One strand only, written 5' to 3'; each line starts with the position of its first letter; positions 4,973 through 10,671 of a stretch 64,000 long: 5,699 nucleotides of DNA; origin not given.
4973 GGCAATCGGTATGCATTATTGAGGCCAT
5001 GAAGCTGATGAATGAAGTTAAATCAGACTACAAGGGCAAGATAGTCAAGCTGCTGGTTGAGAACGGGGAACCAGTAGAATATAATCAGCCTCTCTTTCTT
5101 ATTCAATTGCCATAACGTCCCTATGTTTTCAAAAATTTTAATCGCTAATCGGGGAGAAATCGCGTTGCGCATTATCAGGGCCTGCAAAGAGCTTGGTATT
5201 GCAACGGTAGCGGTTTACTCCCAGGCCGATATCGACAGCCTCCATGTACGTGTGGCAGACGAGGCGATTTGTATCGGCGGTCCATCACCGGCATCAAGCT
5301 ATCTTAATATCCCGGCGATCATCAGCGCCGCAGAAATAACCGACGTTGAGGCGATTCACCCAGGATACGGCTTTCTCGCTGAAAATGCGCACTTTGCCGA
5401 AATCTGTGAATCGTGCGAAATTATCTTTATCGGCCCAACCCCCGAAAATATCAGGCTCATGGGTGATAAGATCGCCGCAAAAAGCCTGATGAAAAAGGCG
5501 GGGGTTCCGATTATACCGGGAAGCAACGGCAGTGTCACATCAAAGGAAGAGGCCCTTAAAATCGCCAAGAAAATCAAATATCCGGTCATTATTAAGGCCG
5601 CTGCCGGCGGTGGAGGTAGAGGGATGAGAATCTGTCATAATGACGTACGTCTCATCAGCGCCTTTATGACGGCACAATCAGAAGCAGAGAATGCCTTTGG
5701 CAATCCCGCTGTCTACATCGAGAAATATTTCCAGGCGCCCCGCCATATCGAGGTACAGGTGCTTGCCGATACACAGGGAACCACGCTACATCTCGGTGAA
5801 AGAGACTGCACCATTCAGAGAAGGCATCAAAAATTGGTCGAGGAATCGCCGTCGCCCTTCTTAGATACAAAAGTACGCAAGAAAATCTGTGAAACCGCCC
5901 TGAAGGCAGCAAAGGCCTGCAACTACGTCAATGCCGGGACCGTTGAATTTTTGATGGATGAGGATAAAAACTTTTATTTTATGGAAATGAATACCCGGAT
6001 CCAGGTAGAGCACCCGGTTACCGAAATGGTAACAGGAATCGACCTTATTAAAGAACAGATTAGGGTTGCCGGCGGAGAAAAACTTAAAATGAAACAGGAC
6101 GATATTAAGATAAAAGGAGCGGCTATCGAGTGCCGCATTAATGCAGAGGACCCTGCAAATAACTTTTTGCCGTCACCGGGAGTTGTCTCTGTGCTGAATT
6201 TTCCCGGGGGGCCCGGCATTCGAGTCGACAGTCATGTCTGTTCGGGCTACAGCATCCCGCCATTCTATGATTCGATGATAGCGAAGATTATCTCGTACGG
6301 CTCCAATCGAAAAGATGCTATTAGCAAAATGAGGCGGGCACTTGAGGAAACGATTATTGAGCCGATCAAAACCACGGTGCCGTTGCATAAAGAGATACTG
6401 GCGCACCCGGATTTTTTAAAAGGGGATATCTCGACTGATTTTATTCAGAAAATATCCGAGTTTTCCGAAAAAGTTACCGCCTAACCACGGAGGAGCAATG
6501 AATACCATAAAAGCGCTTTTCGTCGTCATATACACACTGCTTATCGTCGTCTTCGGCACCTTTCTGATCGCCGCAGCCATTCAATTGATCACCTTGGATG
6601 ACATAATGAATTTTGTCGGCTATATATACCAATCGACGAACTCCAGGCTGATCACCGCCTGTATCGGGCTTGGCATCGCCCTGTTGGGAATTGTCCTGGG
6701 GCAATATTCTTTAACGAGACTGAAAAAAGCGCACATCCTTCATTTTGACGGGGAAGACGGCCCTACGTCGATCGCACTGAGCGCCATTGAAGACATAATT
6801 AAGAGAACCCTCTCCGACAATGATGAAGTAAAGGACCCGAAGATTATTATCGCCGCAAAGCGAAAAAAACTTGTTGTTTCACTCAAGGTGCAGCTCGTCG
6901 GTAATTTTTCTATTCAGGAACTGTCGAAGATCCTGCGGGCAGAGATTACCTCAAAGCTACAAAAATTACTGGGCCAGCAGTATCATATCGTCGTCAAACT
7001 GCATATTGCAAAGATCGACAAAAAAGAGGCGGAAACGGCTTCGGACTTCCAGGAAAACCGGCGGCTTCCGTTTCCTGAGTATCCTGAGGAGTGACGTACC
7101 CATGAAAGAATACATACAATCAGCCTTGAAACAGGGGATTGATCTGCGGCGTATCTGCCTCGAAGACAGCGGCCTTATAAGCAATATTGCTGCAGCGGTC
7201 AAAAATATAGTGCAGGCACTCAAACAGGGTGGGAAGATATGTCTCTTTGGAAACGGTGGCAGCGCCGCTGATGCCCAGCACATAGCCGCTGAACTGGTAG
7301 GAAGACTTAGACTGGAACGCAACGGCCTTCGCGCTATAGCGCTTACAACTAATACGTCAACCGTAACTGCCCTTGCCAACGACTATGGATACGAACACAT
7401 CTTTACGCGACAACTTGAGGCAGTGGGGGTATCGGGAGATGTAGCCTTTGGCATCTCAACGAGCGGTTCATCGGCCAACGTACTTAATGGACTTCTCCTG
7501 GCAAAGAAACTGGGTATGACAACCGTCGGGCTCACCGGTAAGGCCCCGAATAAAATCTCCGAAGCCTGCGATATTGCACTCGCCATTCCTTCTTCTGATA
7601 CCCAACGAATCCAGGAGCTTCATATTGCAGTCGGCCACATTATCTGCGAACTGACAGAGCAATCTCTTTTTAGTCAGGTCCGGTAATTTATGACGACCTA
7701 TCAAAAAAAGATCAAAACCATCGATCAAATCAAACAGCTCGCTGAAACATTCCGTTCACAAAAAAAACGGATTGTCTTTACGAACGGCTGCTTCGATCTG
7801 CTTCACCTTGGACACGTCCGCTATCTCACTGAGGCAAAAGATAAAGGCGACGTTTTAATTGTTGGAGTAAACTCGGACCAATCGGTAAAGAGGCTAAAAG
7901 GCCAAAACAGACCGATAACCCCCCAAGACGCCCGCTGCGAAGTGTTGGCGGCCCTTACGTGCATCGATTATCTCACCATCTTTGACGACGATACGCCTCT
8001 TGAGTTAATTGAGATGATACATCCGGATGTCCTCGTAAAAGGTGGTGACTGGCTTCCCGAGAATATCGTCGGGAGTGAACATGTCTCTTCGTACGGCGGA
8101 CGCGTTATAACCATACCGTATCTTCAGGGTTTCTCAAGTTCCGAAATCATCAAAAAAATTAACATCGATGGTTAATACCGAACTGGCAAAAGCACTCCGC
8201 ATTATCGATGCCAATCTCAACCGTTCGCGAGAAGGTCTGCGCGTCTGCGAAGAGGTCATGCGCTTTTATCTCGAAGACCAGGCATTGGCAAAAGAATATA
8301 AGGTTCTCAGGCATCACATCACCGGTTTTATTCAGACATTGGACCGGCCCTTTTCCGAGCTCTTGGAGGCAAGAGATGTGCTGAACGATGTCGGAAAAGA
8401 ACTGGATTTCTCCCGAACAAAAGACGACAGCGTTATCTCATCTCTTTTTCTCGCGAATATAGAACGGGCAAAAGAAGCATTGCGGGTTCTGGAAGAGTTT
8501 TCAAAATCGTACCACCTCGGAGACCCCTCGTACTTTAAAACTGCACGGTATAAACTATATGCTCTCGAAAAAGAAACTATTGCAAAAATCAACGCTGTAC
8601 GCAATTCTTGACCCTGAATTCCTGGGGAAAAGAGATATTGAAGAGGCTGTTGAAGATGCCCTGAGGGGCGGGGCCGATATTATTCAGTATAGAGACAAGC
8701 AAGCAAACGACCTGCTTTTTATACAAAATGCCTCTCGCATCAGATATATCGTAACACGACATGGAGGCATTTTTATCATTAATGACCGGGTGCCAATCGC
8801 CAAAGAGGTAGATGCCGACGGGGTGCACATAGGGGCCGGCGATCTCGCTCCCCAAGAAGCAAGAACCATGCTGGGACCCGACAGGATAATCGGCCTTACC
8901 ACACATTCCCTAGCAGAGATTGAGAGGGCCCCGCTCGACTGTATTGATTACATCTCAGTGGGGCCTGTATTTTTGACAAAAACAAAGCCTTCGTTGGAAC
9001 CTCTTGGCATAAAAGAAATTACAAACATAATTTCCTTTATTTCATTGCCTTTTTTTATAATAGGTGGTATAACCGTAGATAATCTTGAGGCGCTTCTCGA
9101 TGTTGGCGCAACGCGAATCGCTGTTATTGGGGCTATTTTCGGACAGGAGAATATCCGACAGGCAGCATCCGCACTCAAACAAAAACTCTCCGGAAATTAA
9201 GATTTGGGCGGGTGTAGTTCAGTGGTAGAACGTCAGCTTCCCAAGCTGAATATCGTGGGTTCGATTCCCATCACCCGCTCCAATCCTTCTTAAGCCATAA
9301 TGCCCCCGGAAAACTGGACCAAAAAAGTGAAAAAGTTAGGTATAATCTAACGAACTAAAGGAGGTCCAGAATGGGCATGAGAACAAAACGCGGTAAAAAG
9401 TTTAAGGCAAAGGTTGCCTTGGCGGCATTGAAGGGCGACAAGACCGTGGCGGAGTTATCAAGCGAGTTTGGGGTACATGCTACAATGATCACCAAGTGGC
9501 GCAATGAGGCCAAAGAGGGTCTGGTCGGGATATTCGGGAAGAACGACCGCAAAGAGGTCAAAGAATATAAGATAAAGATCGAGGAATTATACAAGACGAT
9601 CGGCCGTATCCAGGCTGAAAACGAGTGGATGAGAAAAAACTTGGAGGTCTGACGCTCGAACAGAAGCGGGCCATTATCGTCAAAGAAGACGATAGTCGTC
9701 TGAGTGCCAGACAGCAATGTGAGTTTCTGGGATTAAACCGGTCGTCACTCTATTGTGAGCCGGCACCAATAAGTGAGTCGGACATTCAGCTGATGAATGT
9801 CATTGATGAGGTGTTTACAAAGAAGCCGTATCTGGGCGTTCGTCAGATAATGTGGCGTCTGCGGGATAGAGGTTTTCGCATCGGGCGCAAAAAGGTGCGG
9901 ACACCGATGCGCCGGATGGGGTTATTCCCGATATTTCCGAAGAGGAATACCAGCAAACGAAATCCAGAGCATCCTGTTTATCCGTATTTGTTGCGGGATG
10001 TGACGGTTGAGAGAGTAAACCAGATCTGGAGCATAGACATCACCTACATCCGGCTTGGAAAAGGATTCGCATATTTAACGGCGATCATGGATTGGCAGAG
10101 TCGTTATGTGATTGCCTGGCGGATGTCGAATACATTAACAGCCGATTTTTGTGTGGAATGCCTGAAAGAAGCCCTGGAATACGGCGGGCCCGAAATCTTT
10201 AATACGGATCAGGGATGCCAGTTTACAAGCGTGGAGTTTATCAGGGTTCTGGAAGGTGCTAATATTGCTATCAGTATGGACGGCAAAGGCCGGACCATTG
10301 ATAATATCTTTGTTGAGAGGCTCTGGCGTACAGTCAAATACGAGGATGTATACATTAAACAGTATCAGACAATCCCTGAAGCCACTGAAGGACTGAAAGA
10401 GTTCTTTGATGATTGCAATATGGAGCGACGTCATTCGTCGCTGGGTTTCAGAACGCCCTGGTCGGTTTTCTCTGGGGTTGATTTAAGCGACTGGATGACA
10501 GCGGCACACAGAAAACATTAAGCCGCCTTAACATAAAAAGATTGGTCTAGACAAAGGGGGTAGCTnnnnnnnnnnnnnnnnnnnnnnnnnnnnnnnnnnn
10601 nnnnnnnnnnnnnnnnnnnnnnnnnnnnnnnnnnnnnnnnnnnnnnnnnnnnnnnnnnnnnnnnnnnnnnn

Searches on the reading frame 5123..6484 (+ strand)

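Call 67: search_protein_families(library=pfam, proteins=[window:5123-6484:+], max_evalue=0.00001)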
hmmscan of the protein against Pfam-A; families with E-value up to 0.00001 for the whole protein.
window:5123-6484:+ (453 aa): 7 families
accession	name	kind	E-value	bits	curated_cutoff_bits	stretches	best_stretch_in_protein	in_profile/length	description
PF02786.22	CPSase_L_D2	-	2.6e-82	275.9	19.8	1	115-323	1-210/211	Carbamoyl-phosphate synthase L chain, ATP binding domain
PF00289.28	Biotin_carb_N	-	7.4e-48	162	25.5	1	1-110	1-110/110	Biotin carboxylase, N-terminal domain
PF02785.25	Biotin_carb_C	-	1.2e-41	141.7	32.4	1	336-442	1-107/108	Biotin carboxylase C-terminal domain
PF07478.18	Dala_Dala_lig_C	-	6.2e-12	45.9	24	1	139-291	23-174/204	D-ala D-ala ligase C-terminus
PF02222.28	ATP-grasp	-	1.2e-08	35.3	27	1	137-292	15-162/179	ATP-grasp domain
PF08443.16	RimK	-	3e-07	30.7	21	1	115-313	3-185/188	RimK-like ATP-grasp domain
PF14397.11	ATPgrasp_ST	-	1.1e-06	28.5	31.4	0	108-175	14-83/278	Sugar-transfer associated ATP-grasp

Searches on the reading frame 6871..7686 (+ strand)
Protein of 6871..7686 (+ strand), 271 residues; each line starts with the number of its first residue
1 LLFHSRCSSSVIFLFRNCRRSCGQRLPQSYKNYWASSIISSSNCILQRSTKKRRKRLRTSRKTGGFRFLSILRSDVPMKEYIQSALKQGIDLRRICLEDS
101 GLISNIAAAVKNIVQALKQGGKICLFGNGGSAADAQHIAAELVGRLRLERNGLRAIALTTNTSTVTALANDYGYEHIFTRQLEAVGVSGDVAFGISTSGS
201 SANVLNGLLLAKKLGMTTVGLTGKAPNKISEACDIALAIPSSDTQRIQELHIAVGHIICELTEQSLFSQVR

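Call 67: search_protein_families(library=pfam, proteins=[window:6871-7686:+], max_evalue=0.00001)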
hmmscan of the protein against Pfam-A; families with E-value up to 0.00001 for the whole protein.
window:6871-7686:+ (271 aa): 2 families
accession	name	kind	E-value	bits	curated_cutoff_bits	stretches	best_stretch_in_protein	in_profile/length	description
PF13580.11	SIS_2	-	1.3e-27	96.9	27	1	104-223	19-138/138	SIS domain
PF01380.27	SIS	-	5.2e-09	36.4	25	1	188-245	53-110/131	SIS domain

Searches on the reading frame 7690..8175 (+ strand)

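Call 68: search_protein_families(library=pfam, proteins=[window:7690-8175:+], max_evalue=0.00001)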
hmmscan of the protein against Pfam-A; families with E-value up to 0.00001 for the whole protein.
window:7690-8175:+ (161 aa): 1 family
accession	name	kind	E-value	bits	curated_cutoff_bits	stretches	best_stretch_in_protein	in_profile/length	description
PF01467.32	CTP_transf_like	-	6.3e-21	75.4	21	1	30-155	1-132/133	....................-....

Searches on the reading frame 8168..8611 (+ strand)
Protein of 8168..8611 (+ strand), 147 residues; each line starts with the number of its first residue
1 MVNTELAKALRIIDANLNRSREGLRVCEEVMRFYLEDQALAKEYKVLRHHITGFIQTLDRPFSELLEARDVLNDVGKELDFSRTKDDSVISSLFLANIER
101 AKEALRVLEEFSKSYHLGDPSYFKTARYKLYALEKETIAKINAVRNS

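Call 68: search_protein_families(library=pfam, proteins=[window:8168-8611:+], max_evalue=0.00001)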
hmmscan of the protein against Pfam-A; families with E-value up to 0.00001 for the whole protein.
window:8168-8611:+ (147 aa): 1 family
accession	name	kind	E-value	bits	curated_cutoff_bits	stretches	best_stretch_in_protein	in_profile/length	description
PF17792.6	ThiD2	-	4.8e-37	127.6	23.5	1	11-136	1-124/124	ThiD2 family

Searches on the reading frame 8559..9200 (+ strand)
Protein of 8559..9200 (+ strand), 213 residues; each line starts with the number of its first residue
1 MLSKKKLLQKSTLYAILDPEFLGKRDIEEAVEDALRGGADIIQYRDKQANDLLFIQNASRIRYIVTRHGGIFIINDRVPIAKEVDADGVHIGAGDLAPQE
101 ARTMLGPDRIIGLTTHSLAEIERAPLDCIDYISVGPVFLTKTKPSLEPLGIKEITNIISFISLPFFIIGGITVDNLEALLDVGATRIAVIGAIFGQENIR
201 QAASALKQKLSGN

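Call 68: search_protein_families(library=pfam, proteins=[window:8559-9200:+], max_evalue=0.00001)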
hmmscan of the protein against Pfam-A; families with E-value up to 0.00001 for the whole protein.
window:8559-9200:+ (213 aa): 1 family
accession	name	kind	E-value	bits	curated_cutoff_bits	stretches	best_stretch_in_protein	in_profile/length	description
PF02581.23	TMP-TENI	-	1.5e-57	194.3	27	1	13-193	1-180/180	Thiamine monophosphate synthase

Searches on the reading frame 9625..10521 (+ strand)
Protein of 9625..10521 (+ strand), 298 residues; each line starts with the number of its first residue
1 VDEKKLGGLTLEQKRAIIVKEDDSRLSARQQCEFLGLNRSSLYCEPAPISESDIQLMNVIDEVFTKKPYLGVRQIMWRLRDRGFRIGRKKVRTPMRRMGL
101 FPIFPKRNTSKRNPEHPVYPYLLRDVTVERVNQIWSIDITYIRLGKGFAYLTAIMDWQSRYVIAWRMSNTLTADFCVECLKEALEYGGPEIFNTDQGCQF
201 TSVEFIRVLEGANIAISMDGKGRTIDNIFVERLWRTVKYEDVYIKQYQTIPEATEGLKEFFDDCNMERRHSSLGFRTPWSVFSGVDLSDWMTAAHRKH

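Call 68: search_protein_families(library=pfam, proteins=[window:9625-10521:+], max_evalue=0.00001)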
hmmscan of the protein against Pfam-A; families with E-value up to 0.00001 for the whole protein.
window:9625-10521:+ (298 aa): 4 families
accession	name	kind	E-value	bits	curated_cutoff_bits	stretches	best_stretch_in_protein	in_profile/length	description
PF00665.32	rve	-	6.8e-22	78.1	32.6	1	129-223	2-101/102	Integrase core domain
PF13683.12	rve_3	-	3.7e-13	49.4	26.5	1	214-278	3-67/67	Integrase core domain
PF13276.12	HTH_21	-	1.6e-09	38.3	28.1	1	55-107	5-59/60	HTH-like domain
PF24764.1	rva_4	-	9.8e-07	29.1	26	1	128-245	4-119/194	Integrase core domain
